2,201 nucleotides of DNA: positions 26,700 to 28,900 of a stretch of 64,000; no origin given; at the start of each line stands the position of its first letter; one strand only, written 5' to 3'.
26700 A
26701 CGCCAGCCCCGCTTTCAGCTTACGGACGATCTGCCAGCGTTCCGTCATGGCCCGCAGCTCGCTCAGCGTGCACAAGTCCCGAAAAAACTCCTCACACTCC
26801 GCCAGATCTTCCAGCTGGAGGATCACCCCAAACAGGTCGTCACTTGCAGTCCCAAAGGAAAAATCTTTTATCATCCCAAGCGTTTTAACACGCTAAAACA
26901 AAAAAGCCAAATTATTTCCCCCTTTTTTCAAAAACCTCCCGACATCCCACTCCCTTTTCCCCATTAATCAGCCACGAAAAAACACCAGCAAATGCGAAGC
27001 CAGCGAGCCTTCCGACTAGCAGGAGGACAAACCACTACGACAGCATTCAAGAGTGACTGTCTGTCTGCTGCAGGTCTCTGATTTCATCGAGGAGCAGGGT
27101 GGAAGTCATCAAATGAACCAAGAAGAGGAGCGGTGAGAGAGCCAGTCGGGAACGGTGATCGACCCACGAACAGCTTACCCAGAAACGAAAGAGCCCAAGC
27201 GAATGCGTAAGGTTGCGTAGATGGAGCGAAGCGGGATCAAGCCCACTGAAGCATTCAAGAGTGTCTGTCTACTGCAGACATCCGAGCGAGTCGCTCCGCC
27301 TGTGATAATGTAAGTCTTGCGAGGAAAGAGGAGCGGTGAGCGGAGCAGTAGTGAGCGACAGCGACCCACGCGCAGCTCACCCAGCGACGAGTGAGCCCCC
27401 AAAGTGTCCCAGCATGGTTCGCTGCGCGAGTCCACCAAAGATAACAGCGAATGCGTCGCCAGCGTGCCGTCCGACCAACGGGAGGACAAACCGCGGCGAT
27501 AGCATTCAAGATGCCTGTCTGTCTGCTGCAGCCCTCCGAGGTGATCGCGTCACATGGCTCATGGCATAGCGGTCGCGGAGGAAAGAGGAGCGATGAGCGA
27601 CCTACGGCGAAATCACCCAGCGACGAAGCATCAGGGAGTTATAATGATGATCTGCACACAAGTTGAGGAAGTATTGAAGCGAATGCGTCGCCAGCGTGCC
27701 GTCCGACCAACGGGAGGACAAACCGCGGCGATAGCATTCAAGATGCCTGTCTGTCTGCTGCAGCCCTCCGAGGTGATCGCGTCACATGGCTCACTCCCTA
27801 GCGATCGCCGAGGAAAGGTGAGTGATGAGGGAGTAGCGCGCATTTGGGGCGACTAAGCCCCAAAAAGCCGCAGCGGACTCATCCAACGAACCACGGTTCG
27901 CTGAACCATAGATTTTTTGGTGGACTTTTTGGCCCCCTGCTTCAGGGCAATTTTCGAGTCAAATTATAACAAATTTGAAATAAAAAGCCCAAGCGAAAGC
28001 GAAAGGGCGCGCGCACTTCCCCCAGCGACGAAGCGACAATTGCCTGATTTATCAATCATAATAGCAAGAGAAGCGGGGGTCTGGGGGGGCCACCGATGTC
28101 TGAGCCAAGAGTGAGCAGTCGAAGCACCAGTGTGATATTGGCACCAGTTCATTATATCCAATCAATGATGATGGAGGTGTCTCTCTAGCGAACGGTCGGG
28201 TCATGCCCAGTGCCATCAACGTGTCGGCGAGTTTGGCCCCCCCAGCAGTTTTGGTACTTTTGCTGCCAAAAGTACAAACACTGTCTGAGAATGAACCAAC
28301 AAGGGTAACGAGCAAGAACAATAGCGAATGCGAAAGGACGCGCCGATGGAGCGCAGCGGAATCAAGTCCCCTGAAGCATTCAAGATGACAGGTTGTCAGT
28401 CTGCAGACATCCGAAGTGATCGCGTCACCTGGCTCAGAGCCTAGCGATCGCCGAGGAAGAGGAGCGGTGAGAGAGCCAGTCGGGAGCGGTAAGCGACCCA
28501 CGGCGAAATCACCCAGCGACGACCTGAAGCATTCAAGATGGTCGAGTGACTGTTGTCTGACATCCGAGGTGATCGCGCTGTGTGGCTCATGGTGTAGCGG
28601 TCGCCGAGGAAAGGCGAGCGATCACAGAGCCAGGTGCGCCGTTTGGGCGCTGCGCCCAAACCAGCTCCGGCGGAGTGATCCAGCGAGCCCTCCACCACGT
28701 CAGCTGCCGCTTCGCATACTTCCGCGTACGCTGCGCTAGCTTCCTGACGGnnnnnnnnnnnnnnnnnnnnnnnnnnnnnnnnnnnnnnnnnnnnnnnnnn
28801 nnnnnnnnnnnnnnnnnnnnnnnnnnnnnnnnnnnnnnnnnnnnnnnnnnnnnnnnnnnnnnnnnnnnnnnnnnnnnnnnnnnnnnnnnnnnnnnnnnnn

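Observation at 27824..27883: Compensatory base changes preserve a nested hairpin (Z3 module) in three copies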

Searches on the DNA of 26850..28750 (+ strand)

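Call 29: search_rna_families(source=window, start=26850, end=28750, threshold=evalue, max_evalue=5, show_alignments=3)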
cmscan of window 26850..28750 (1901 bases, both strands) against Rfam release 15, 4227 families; matches with E-value up to 5: 3.
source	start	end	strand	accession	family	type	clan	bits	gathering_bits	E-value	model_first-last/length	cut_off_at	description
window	26900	26996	-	RF01772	rnk_pseudo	Cis-reg; leader;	-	18.9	55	3.7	1-108/108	no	Pseudomonas rnk leader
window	27571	27618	+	RF03001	leuA-Halobacteria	Cis-reg;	-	17.1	47.9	1.6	1-53/53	no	leuA-Halobacteria RNA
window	27522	27643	-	RF02173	SMAD5-AS1_1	Gene; lncRNA;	-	12.9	45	3.3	151-263/263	no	SMAD5 antisense RNA 1 conserved region 1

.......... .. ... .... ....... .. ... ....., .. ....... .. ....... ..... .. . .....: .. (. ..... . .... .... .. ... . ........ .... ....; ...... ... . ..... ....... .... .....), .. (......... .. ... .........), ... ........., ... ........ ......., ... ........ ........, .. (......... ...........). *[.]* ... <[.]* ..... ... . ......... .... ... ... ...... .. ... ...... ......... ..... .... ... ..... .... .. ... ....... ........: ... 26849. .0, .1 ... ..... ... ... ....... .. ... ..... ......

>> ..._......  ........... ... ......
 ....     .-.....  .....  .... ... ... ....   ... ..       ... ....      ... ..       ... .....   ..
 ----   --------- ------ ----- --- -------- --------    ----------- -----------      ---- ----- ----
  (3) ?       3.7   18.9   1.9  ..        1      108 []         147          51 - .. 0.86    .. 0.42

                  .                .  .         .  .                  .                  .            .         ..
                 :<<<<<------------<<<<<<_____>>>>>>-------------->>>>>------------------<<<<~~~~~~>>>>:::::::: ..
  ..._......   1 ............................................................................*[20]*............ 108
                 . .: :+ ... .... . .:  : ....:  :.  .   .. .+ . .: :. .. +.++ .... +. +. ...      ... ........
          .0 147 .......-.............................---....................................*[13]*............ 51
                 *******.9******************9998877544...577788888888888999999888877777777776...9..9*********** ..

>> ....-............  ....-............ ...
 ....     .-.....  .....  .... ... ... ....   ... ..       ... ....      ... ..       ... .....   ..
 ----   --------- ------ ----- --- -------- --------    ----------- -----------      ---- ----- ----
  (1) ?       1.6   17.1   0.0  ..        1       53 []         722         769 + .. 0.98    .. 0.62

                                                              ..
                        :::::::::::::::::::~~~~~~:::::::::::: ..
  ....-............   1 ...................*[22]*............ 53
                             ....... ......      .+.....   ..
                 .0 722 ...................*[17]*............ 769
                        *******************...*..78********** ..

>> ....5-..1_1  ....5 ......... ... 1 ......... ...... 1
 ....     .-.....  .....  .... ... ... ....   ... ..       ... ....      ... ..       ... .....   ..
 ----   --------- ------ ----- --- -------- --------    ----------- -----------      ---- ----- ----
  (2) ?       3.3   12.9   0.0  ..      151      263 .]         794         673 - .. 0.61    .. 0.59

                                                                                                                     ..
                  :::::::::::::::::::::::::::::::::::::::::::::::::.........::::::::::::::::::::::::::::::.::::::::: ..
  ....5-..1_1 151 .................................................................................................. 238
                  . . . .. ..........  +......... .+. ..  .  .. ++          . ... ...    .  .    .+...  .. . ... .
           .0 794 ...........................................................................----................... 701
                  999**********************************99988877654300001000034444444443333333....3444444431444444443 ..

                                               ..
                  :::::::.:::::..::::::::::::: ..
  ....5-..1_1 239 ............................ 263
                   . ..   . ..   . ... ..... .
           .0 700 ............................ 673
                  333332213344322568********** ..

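Call 61: build_rna_model(alignment_id=A1, structure=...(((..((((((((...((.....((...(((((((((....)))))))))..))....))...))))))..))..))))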
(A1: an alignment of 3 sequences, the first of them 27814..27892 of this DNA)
Model R1 built from alignment A1 (3 sequences, 81 columns); structure: as given.
model positions 78; base pairs 24; branch points 0; effective number of sequences 1.29; information 0.726 bits per position. Calibrated on 0.2 Mb of random sequence (short: E-values are rough).
structure used (alignment columns):
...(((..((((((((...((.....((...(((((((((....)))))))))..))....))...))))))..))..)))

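Call 62: search_with_rna_model(model_id=R1, source=window, filters=off, max_evalue=10)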
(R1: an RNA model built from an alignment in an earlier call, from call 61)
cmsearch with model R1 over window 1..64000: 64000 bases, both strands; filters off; matches with E-value up to 10: 33.
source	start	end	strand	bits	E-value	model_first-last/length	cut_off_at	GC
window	58248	58325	+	101.2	8.3e-27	1-78/78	no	0.63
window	28610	28689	+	95.7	3.3e-25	1-78/78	no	0.68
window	27814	27892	+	94.6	6.7e-25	1-78/78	no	0.57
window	28456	28520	+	26.9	3.3e-05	1-78/78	no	0.65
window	58258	58316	-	26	6.1e-05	11-69/78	no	0.64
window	27325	27388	+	24.6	0.00015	1-78/78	no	0.66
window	63040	63104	+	24.5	0.00017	1-78/78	no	0.62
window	58114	58189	+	23.2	0.00039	1-78/78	no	0.51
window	63235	63299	+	22.9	0.00048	1-78/78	no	0.58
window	52405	52467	+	22.3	0.00068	1-78/78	no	0.67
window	28613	28692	-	21.2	0.0015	1-78/78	no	0.7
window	52120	52183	+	17.9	0.013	1-78/78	no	0.7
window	27582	27624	+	16.6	0.033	1-78/78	no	0.58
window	63382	63443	+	16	0.047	1-78/78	no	0.71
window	27441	27514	+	14.9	0.1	1-78/78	no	0.59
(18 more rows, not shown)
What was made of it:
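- Model scores of 95-101 bits (E about 1e-25) for the three copies, against at most 27 bits for anything else (call 62).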

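Call 63: search_with_rna_model(model_id=R1, sources=[L001, L002, L003, L004, L005, L006, L007, L008, L009, L010, L011], filters=off, max_evalue=1)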
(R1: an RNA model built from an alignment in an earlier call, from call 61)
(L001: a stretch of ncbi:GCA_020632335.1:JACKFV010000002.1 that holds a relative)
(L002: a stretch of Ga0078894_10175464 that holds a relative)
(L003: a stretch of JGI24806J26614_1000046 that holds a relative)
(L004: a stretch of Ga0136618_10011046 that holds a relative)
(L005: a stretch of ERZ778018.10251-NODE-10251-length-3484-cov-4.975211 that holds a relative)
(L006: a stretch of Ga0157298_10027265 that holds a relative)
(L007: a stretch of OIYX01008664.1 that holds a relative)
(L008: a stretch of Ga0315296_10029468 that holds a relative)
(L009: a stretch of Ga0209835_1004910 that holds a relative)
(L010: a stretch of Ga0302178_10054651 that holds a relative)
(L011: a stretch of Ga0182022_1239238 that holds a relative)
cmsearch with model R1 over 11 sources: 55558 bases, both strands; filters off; matches with E-value up to 1: 0.
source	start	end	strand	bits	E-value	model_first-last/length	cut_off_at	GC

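Call 72: search_with_rna_model(model_id=R1, sources=[L012, L013, L014, L015, L016], filters=off, max_evalue=1)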
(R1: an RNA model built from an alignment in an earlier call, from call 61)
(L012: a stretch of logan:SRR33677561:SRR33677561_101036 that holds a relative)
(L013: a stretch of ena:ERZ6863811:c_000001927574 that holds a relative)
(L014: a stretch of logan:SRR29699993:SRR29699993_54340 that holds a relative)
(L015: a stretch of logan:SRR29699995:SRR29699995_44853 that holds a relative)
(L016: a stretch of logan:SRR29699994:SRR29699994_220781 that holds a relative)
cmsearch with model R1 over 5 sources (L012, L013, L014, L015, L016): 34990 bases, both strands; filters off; matches with E-value up to 1: 4.
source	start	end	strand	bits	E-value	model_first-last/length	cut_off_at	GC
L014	9075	9133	+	12.2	0.33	1-78/78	no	0.39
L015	6420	6478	+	12.2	0.33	1-78/78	no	0.39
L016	1143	1201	+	12.2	0.33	1-78/78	no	0.39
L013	504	580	-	11.4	0.58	1-78/78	no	0.52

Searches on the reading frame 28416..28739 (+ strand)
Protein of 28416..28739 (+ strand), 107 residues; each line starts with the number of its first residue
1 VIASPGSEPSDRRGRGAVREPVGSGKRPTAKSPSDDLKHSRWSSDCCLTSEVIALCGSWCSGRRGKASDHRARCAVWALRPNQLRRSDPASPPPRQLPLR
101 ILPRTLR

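Call 38: find_homologous_proteins(query=window:28416-28739:+, max_evalue=10)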
Query window:28416-28739:+: 11 candidates shared short words with the query, none scored E <= 10.
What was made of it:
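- A protein search with an array ORF found nothing (call 38).
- Tried and rejected: A protein search with the array ORF 28416-28739 returned nothing (call 38).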
